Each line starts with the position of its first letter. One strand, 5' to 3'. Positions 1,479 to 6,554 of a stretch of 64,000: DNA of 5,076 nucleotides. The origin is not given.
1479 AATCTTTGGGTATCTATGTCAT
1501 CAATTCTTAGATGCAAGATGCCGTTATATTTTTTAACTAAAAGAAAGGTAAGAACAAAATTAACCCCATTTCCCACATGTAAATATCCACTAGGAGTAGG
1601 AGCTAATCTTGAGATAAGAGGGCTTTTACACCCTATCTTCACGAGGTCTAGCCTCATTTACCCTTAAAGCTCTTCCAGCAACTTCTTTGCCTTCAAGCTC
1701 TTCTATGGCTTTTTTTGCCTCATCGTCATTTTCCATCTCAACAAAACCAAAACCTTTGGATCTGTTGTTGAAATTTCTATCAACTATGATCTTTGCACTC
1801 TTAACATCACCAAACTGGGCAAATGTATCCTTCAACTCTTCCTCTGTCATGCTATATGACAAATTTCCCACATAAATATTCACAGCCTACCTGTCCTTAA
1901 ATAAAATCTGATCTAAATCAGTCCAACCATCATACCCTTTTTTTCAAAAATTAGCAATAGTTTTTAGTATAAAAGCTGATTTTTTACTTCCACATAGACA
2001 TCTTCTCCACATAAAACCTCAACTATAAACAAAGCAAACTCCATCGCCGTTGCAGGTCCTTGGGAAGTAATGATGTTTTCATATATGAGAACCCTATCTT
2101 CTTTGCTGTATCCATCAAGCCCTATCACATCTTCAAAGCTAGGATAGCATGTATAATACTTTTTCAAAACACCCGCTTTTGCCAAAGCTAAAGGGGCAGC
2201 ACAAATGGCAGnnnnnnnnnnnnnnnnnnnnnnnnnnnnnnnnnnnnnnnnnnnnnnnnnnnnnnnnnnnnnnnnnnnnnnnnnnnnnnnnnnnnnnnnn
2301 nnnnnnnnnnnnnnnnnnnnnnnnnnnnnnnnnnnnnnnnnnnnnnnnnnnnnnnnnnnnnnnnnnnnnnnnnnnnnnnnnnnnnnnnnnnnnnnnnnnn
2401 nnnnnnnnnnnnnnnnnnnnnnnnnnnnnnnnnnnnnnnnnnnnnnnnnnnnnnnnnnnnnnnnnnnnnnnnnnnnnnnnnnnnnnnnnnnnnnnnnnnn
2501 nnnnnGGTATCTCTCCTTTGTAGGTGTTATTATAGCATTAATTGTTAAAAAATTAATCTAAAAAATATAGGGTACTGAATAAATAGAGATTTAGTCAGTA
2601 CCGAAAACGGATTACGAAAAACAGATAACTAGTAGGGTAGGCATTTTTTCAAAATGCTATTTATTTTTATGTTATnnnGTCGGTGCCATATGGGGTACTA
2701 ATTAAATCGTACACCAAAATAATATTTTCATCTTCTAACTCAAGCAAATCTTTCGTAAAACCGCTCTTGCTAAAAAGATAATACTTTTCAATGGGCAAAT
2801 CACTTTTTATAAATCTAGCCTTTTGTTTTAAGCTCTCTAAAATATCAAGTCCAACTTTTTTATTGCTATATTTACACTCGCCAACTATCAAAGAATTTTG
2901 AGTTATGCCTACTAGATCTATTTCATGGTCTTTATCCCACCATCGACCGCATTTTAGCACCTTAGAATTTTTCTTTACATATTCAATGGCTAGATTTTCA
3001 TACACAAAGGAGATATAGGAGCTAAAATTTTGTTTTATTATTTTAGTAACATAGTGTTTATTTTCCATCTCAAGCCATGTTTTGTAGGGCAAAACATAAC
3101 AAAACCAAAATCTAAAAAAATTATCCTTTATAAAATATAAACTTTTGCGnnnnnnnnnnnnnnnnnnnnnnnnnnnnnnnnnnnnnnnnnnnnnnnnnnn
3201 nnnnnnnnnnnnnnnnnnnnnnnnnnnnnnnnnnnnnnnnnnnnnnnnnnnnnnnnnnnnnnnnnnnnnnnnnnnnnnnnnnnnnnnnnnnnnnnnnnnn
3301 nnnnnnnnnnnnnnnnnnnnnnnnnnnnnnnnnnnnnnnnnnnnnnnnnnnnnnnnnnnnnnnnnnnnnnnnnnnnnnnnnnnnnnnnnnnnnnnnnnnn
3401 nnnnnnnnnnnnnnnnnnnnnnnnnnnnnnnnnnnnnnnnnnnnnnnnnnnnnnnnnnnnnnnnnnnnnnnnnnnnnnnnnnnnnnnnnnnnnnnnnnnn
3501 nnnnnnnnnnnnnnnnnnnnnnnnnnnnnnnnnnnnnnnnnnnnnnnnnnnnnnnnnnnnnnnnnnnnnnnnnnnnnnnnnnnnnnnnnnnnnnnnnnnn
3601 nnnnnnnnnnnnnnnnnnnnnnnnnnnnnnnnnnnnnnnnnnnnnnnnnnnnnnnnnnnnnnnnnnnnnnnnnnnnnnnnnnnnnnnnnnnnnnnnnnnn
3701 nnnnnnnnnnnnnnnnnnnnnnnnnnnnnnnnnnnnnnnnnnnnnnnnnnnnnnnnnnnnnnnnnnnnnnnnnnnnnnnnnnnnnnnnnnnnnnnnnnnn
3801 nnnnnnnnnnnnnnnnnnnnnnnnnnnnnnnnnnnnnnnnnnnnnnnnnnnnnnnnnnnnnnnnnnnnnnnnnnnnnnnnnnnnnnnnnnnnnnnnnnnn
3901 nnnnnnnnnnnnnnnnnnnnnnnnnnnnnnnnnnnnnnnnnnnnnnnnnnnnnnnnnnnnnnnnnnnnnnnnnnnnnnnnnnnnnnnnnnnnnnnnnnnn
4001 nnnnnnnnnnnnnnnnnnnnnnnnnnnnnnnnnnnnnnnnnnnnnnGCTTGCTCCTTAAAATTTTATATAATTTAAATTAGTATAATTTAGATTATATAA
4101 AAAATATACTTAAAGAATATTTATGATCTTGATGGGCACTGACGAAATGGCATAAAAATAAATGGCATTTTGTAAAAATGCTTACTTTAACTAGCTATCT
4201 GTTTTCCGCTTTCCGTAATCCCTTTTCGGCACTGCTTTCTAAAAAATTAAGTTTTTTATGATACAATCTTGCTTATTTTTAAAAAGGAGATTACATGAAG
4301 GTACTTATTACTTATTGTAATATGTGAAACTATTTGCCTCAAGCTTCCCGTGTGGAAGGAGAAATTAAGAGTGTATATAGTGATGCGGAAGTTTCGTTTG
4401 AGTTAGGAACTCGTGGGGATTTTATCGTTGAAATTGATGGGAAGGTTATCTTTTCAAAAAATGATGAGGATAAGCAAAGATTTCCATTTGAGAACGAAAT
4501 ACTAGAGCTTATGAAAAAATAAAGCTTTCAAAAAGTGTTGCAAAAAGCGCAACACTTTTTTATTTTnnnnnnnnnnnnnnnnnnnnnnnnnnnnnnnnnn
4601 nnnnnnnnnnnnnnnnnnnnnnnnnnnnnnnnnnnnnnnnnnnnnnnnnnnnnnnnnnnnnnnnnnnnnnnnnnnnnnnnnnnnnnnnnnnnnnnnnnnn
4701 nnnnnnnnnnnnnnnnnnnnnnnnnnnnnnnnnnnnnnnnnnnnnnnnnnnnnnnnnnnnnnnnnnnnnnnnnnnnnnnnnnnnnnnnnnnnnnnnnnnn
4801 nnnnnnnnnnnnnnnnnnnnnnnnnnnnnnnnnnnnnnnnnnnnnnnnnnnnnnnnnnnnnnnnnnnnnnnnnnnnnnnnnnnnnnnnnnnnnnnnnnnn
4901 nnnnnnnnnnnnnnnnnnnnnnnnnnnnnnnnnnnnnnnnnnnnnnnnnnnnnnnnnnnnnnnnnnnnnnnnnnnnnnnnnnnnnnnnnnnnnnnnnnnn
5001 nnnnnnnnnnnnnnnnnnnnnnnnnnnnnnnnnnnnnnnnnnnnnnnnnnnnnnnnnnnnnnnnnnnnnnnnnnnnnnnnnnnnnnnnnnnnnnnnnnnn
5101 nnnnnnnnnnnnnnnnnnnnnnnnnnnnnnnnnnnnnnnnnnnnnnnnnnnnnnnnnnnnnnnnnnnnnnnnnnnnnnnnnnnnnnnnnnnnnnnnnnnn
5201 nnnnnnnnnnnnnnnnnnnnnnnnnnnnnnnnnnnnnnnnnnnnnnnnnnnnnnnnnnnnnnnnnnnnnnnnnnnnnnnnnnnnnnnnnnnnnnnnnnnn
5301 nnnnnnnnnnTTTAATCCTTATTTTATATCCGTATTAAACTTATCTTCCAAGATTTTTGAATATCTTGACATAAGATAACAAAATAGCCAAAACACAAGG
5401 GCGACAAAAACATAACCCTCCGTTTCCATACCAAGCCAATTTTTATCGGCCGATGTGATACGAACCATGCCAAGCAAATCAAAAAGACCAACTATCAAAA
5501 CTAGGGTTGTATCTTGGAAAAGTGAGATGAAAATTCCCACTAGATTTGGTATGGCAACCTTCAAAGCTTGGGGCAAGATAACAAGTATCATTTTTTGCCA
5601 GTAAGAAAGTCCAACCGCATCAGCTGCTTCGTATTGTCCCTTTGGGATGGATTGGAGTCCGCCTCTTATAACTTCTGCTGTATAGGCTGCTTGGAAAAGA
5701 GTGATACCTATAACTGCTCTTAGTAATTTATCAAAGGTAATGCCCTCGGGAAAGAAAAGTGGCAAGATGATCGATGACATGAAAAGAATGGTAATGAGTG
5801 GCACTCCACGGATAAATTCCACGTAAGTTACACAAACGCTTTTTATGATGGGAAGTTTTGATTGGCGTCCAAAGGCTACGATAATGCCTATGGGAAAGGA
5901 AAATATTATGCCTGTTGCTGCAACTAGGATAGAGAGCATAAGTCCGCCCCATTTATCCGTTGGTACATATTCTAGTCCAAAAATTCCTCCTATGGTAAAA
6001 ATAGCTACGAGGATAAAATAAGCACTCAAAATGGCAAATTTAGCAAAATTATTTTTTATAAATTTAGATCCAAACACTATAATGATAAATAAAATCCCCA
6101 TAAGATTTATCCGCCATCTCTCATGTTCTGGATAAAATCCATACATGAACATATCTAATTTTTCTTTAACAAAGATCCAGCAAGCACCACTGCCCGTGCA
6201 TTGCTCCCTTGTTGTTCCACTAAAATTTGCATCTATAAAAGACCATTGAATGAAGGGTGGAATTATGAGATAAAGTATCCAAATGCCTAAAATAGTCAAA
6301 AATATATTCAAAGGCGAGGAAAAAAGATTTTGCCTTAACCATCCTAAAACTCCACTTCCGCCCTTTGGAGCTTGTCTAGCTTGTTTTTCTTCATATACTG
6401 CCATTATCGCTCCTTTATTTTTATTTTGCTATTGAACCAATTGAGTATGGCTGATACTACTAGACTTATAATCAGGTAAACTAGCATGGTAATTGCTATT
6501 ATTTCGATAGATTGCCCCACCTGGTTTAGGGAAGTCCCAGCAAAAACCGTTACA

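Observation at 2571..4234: Accessory AAA+ ATPase/DUF234 (NTPase plus nuclease-like) gene bracketed by two inverted copies of the element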

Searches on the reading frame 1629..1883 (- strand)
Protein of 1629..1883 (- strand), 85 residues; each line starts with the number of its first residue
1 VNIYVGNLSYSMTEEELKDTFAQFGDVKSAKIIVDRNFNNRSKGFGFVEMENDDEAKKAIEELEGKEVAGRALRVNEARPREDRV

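Call 23: find_encoding_contigs(protein=window:1629-1883:-, flank=10000, max_places=10)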
Protein seq(85 aa) (85 aa): 1 contig read that carries it; 1 place shown.
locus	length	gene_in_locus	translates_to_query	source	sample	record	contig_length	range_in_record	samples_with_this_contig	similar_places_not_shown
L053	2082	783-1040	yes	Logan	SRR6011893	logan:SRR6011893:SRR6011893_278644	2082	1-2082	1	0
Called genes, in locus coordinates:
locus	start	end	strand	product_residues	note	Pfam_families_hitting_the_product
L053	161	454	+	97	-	PF01965:DJ-1_PfpI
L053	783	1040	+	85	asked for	PF00076:RRM_1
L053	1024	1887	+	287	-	PF00749:tRNA-synt_1c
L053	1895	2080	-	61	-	?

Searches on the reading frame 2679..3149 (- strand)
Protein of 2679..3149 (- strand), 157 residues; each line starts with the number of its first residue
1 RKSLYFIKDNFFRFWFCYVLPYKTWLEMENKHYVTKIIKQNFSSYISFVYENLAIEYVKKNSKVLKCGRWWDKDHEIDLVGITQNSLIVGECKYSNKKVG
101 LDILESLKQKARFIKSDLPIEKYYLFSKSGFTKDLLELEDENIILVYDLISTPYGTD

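Call 50: search_solved_structures(query=A3, max_evalue=10, show_alignments=2)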
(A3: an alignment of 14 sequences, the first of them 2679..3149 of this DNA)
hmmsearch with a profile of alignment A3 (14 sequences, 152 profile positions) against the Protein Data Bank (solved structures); distinct sequences matched with E-value up to 10: 2.
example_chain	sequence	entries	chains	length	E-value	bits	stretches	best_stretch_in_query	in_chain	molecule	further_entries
1l7o_A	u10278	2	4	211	0.27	14.2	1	26-69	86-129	PHOSPHOSERINE PHOSPHATASE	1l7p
1f5s_A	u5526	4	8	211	0.27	14.2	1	26-69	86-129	PHOSPHOSERINE PHOSPHATASE (PSP) | Phosphoserine Phosphatase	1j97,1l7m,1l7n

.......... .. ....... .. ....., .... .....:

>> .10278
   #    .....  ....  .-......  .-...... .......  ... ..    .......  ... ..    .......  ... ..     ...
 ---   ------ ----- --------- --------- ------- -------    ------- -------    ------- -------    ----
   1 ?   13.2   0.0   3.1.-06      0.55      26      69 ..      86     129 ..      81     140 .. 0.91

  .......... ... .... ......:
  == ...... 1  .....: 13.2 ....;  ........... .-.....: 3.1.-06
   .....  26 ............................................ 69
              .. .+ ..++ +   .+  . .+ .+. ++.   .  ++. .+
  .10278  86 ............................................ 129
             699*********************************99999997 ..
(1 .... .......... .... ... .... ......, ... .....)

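Call 59: predict_structure(alignment_id=A3)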
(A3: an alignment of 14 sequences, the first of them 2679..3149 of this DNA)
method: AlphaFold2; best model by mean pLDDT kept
length: 157 residues; sequences in the alignment: 14
mean_pLDDT: 82.2   pTM: 0.64
mean pLDDT of the five models: 82.2, 80.8, 80.7, 80.5, 79.5
residues with pLDDT >= 90: 71; 70-90: 59; 50-70: 16; < 50: 11
segments of 3 or more residues with pLDDT < 50: 43-45, 152-157
pLDDT, mean of each block of 10 residues (from residue 1): 62 77 85 77 56 89 91 89 95 85 95 92 92 93 85 38
secondary structure, 60 per line:
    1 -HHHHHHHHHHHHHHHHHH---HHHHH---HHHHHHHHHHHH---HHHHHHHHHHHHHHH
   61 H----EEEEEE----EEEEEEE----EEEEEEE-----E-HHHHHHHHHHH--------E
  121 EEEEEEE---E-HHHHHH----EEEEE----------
elements in order: H2-19 H23-27 H31-42 H46-61 E66-71 E76-82 E87-93 H101-111 E120-127 H133-138 E143-147

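Call 64: fold_search(model_id=the predicted structure, library=pdb)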
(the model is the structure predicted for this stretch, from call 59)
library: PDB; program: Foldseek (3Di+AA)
matches with E <= 10: 514; with E <= 0.001: 0
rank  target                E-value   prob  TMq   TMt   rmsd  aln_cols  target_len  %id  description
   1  1y88                  2.3e-03  1.00  0.31  0.27   4.1        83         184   23  Crystal Structure of Protein of Unknown Function AF1548 (released 2004-12-21)
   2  4f0q_D                2.8e-03  1.00  0.46  0.19   6.7       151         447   13  MspJI Restriction Endonuclease - P21 Form (released 2012-08-08)
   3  2vld_A                5.7e-03  1.00  0.38  0.28   5.2       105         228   16  crystal structure of a repair endonuclease from Pyrococcus abyssi (released 2009-05-19)
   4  2vld_B                6.9e-03  1.00  0.42  0.31   3.9       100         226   17  crystal structure of a repair endonuclease from Pyrococcus abyssi (released 2009-05-19)
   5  1xmx                  1.2e-02  0.99  0.42  0.19   5.1       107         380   18  Crystal structure of protein VC1899 from Vibrio cholerae (released 2004-11-16)
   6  8bao_B                1.5e-02  1.00  0.46  0.22   3.7       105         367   19  Dysgonamonadaceae bacterium CRISPR ancillary nuclease 2 (released 2022-11-30)
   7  5gke_A                1.5e-02  0.98  0.37  0.27   4.9       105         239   17  Structure of EndoMS-dsDNA1 complex (released 2016-11-02)
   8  4f0p_C                2.1e-02  0.97  0.43  0.18   6.3       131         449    9  MspJI Restriction Endonuclease - P31 Form (released 2012-08-08)
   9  6p4w_B                2.8e-02  0.93  0.37  0.18   4.3       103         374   16  XPB helicase in a complex with truncated Bax1 from Sulfurisphaera tokodaii at 2.96 Angstrom resolution (released 2020-06-03)
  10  4oc8_A                3.0e-02  0.99  0.47  0.21   5.5       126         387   18  DNA modification-dependent restriction endonuclease AspBHI (released 2014-03-19)
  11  6p4w_D                3.0e-02  0.92  0.37  0.18   4.4       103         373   16  XPB helicase in a complex with truncated Bax1 from Sulfurisphaera tokodaii at 2.96 Angstrom resolution (released 2020-06-03)
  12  8z4i_A                3.5e-02  0.97  0.40  0.19   4.8        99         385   18  crystal structure of Cdn1 in complex with cA3 (released 2026-02-04)
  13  6hz4_N                3.7e-02  0.93  0.38  0.39   7.0       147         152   12  Structure of McrBC without DNA binding domains (one half of the full complex) (released 2019-07-24)
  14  2p14                  3.9e-02  0.91  0.36  0.31   6.6       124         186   14  Crystal structure of small subunit (R.BspD6I2) of the heterodimeric restriction endonuclease R.BspD6I (released 2008-03-11)
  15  8z4i_B                3.9e-02  0.91  0.38  0.19   5.7       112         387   20  crystal structure of Cdn1 in complex with cA3 (released 2026-02-04)
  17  8zue_A                5.4e-02  0.95  0.40  0.14   4.5       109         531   13  cryo-electron microscopy (cryo-EM) structure of the Hachiman defense system from Escherichia coli (released 2025-03-26)
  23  6hz4_M                1.1e-01  0.94  0.39  0.20   4.5       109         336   14  Structure of McrBC without DNA binding domains (one half of the full complex) (released 2019-07-24)
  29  8dgf_A                1.3e-01  0.51  0.35  0.05   8.2       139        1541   12  Avs4 bound to phage PhiV-1 portal (released 2022-08-03)
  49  9nxx_D                2.5e-01  0.69  0.41  0.19   4.7       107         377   15  LmuA_conformation 1 (released 2025-12-17)
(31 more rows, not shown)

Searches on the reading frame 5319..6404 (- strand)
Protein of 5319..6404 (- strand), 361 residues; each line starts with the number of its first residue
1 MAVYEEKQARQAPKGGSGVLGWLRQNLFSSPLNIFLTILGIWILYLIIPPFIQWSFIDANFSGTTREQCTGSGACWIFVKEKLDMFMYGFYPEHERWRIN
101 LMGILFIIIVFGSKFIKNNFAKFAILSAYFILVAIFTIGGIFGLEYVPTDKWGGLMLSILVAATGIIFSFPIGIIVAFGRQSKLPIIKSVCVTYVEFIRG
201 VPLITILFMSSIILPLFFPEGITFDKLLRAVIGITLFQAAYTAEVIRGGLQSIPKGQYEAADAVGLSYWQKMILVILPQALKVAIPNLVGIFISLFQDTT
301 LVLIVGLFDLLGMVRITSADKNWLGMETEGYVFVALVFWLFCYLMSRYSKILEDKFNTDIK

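Call 19: find_related_loci(query=window:5319-6404:-, collection=genome_contigs, flank=10000)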
Query window:5319-6404:- (361 aa) in genome_contigs; peptide patterns used: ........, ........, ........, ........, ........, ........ (x = any residue, [..] = any of these).
68 stretches matched a pattern; 44 encode a relative of the query (tblastn E <= 1e-3); 43 distinct loci.
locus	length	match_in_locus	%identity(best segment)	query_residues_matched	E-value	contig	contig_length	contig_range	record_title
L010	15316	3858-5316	73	1-361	1e-180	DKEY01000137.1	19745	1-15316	MAG TPA_asm: Sulfurospirillum sp. UBA6810 UBA6810_contig_16853, whole genome shotgun sequence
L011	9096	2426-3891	72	1-361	1e-180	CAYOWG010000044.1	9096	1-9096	MAG TPA_asm: uncultured Sulfurospirillum sp. isolate SRP345593_co1_103 genome assembly, contig: NODE_2934_length_9096_co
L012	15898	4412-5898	73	1-361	8e-180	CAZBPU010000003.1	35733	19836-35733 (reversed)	MAG TPA_asm: uncultured Sulfurospirillum sp. isolate binchicken_co36_214 genome assembly, contig: NODE_624_length_35733_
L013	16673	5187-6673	72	1-361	1e-179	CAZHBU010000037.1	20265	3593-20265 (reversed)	MAG TPA_asm: uncultured Sulfurospirillum sp. isolate binchicken_co67_29 genome assembly, contig: NODE_2654_length_20265_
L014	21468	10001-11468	72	1-361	2e-178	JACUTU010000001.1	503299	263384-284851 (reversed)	MAG: Sulfurospirillum sp. isolate Kmv13 NODE_1_length_503299_cov_259.428444, whole genome shotgun sequence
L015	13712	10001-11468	73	1-361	1e-176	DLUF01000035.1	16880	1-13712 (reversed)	MAG TPA_asm: Sulfurospirillum sp. UBA12182 contig_1590, whole genome shotgun sequence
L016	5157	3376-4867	74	1-361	2e-179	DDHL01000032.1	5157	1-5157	MAG TPA_asm: Campylobacteraceae bacterium UBA1877 UBA1877_contig_2844, whole genome shotgun sequence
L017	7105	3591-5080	70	1-361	5e-176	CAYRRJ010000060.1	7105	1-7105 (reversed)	MAG TPA_asm: uncultured Campylobacterales bacterium isolate binchicken_co36_194 genome assembly, contig: NODE_7693_lengt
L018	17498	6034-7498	70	1-360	2e-172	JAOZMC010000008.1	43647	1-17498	MAG: Arcobacteraceae bacterium isolate GMC3_bin_14 GMC3_77_length_43647_cov_11.829877, whole genome shotgun sequence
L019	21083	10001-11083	71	1-361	9e-172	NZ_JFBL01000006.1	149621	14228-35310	Sulfurospirillum arcachonense DSM 9755 K354DRAFT_scaffold00006.6_C, whole genome shotgun sequence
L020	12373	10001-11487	68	1-361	2e-170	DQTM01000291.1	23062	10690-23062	MAG TPA_asm: Sulfurospirillum arcachonense isolate SZUA-1415 k95_611904, whole genome shotgun sequence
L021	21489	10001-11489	68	1-361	3e-170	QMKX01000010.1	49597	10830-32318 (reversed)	MAG: Epsilonproteobacteria bacterium isolate B24_G6 B24_Guay6_scaffold_00086, whole genome shotgun sequence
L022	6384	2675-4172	70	1-361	6e-170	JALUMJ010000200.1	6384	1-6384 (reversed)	MAG: Campylobacteraceae bacterium isolate S145_metabat1_scaf2bin.018 S145_NODE_6518_length_6384_cov_26.906824, whole gen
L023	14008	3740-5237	70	1-361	1e-168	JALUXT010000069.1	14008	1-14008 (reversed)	MAG: Campylobacteraceae bacterium isolate 131-447_metabat2_scaf2bin.030 131-447_scaffold_2439_c1, whole genome shotgun s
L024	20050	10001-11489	68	1-361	1e-167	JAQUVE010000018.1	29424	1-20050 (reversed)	MAG: Sulfurospirillaceae bacterium isolate STD2_16 NODE_5538_length_29424_cov_3.108851_Sandtown_D2, whole genome shotgun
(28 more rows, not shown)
